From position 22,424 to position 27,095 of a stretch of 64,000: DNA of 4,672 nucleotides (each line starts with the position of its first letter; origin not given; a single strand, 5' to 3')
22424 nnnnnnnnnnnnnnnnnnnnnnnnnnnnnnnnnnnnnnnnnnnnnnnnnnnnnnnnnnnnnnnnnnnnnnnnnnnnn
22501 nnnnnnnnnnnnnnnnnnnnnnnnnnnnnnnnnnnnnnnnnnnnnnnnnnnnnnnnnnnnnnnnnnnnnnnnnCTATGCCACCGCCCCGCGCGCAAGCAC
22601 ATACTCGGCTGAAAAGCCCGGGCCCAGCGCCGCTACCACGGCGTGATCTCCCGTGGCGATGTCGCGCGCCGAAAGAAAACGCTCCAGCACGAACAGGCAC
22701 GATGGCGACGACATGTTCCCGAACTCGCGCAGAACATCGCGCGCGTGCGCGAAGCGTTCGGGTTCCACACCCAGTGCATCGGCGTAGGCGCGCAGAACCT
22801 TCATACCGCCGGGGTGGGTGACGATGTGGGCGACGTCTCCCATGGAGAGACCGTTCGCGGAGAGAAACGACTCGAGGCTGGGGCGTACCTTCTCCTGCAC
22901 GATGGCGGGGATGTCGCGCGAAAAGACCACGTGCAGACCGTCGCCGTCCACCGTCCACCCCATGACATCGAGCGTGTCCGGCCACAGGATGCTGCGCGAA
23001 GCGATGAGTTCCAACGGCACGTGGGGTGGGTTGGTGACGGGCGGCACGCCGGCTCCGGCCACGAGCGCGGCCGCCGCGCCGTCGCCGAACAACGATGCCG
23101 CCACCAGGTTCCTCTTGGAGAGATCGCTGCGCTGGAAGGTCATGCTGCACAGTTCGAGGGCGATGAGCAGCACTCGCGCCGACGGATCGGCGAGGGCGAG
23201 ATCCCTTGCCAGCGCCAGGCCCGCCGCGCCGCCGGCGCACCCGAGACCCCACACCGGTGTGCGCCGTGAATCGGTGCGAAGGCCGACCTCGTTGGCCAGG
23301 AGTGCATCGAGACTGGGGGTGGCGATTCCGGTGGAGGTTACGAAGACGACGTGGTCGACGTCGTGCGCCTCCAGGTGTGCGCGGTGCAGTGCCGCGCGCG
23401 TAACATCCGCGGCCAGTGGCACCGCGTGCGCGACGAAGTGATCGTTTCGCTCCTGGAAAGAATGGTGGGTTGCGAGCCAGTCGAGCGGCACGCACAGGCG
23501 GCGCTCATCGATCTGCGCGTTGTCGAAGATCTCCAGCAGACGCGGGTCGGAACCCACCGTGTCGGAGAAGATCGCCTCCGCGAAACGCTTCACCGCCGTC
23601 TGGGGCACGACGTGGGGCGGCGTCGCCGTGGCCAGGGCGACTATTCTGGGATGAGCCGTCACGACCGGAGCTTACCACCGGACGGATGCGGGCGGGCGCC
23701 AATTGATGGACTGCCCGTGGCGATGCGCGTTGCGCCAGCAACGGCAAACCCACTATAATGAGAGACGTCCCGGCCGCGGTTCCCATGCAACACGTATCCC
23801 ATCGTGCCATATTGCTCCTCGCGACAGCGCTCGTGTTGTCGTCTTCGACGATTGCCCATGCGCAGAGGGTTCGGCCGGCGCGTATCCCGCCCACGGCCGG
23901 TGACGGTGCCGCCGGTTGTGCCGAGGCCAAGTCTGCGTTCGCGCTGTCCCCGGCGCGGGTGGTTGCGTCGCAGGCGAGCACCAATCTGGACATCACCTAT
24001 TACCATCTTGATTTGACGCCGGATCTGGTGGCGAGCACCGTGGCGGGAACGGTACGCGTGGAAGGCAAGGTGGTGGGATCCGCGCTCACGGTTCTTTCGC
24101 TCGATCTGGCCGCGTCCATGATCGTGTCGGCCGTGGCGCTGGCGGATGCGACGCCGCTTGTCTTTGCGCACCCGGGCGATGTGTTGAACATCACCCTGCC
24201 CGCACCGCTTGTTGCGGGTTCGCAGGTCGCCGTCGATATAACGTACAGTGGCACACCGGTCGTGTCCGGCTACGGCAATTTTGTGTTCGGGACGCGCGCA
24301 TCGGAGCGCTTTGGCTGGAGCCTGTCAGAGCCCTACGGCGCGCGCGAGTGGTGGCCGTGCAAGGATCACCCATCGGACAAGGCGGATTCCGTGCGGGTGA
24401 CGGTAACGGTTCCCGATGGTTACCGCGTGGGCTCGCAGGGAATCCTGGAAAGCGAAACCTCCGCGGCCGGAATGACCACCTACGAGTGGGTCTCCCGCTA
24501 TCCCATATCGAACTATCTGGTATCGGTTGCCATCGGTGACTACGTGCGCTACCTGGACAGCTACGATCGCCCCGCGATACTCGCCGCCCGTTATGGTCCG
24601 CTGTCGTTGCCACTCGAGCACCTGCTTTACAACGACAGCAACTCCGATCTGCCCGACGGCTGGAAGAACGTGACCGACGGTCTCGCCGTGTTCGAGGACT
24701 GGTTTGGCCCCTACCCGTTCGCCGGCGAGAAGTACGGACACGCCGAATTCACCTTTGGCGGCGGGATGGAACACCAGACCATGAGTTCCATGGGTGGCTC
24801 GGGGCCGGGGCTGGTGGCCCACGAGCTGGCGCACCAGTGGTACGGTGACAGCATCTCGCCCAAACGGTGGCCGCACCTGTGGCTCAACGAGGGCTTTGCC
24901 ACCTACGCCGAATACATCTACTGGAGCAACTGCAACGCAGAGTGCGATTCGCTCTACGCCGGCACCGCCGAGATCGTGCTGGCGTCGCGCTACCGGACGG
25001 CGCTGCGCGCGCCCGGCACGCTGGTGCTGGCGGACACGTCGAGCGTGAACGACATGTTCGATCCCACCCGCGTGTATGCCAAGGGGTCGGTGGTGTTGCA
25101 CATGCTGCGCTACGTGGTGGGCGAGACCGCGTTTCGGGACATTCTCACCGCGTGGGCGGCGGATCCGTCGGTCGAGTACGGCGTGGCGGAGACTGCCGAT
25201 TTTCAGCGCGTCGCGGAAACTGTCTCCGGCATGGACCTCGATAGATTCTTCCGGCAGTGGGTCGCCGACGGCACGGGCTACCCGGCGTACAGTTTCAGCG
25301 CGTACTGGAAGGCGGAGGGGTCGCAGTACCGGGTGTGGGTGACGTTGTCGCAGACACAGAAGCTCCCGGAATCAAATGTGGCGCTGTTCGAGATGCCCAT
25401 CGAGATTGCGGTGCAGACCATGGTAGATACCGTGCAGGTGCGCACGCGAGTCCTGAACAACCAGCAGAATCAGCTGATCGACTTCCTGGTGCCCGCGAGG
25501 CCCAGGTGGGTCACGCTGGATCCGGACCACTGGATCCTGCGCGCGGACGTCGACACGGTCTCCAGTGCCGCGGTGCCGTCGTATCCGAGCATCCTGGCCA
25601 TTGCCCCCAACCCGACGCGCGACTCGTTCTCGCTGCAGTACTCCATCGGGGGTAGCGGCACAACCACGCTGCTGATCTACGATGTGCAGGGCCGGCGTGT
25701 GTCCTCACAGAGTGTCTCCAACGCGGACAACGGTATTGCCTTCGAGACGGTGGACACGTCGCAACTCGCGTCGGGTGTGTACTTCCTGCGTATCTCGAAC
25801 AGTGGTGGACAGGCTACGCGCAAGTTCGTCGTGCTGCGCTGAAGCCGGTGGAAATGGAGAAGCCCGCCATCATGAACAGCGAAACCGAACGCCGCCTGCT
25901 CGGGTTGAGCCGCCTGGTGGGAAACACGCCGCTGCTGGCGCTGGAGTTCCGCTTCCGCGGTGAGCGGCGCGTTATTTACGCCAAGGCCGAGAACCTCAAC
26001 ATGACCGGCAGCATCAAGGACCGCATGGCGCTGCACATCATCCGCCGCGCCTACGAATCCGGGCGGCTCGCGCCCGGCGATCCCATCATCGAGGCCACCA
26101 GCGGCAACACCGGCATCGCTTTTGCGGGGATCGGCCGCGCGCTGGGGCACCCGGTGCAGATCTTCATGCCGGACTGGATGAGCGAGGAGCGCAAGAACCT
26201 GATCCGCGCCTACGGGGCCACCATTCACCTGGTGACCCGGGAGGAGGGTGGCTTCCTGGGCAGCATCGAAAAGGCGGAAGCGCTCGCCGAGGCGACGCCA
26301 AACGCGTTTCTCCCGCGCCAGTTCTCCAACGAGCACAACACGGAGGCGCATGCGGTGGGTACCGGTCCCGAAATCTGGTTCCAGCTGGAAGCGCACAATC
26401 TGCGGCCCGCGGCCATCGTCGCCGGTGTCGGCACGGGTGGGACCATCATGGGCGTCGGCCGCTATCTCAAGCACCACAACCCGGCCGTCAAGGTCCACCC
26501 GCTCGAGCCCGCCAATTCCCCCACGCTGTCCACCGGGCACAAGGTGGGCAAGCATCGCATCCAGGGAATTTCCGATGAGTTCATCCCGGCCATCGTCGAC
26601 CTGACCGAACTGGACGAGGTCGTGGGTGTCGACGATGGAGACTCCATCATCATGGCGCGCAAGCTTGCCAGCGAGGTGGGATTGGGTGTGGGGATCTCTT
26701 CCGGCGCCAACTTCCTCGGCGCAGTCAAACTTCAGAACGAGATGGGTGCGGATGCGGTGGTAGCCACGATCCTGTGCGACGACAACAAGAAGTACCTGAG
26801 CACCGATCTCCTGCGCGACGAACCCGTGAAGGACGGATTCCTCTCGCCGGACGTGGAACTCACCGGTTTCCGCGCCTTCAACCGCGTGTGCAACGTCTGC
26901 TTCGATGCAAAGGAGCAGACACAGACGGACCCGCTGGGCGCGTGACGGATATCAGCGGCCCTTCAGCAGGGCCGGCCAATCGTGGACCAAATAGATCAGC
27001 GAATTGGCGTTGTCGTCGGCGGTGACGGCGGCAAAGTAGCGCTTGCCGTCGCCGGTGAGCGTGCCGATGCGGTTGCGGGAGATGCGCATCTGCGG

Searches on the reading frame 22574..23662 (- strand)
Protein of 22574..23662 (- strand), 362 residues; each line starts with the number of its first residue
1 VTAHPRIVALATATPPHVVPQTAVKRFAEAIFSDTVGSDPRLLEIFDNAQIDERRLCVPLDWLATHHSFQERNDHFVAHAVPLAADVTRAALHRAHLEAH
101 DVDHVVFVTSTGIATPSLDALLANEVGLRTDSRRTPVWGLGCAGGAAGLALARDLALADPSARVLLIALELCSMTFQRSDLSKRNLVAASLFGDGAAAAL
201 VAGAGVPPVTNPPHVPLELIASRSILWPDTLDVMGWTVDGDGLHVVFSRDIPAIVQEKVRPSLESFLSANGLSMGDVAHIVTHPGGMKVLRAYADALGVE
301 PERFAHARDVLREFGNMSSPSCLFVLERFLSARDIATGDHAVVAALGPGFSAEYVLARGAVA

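Call 47: search_protein_families(library=pfam, proteins=[window:22574-23662:-], max_evalue=0.00001)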
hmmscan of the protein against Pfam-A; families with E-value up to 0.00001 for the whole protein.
window:22574-23662:- (362 aa): 5 families
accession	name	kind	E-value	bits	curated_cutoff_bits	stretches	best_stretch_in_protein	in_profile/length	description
PF00195.25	Chal_sti_synt_N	-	3.5e-30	105.6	27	1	6-202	15-222/225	Chalcone and stilbene synthases, N-terminal domain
PF02797.21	Chal_sti_synt_C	-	3.1e-17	63.4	27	1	222-359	5-149/151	Chalcone and stilbene synthases, C-terminal domain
PF08541.16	ACP_syn_III_C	-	1.8e-13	50.9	26.6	1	267-356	1-87/90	3-Oxoacyl-[acyl-carrier-protein (ACP)] synthase III C terminal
PF08392.18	FAE1_CUT1_RppA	-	4.3e-12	46.4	27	1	88-202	91-204/290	FAE1/Type III polyketide synthase-like protein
PF08545.16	ACP_syn_III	-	1.5e-06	28.4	24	1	141-202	6-62/80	3-Oxoacyl-[acyl-carrier-protein (ACP)] synthase III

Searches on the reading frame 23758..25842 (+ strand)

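Call 47: search_protein_families(library=pfam, proteins=[window:23758-25842:+], max_evalue=0.00001)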
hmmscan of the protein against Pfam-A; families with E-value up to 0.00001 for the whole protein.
window:23758-25842:+ (694 aa): 3 families
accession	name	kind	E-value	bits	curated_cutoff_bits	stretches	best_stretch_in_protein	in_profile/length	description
PF01433.26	Peptidase_M1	-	4e-28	99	27.7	1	352-501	70-218/218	Peptidase family M1 domain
PF17900.6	Peptidase_M1_N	-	3.4e-13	50.5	25.8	1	81-254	4-186/186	Peptidase M1 N-terminal domain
PF18962.6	Por_Secre_tail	-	1.8e-12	47.8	27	1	617-692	3-75/75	Secretion system C-terminal sorting domain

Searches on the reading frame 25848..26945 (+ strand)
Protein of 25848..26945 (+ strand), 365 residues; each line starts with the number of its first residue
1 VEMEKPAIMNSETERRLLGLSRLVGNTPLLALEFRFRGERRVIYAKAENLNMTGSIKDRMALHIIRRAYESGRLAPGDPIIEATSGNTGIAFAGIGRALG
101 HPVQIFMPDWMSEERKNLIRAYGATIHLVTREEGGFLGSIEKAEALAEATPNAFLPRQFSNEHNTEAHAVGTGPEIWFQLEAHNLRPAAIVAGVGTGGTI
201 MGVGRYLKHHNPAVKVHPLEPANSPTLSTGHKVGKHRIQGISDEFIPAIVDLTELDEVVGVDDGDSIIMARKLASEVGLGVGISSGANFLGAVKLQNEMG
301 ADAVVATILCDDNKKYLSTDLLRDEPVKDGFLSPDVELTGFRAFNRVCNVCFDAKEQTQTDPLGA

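Call 47: search_protein_families(library=pfam, proteins=[window:25848-26945:+], max_evalue=0.00001)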
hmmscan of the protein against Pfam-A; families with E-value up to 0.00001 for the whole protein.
window:25848-26945:+ (365 aa): 1 family
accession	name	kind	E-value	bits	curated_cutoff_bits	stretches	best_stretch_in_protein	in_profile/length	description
PF00291.31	PALP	-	7.5e-71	239.3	35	1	21-311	2-295/295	Pyridoxal-phosphate dependent enzyme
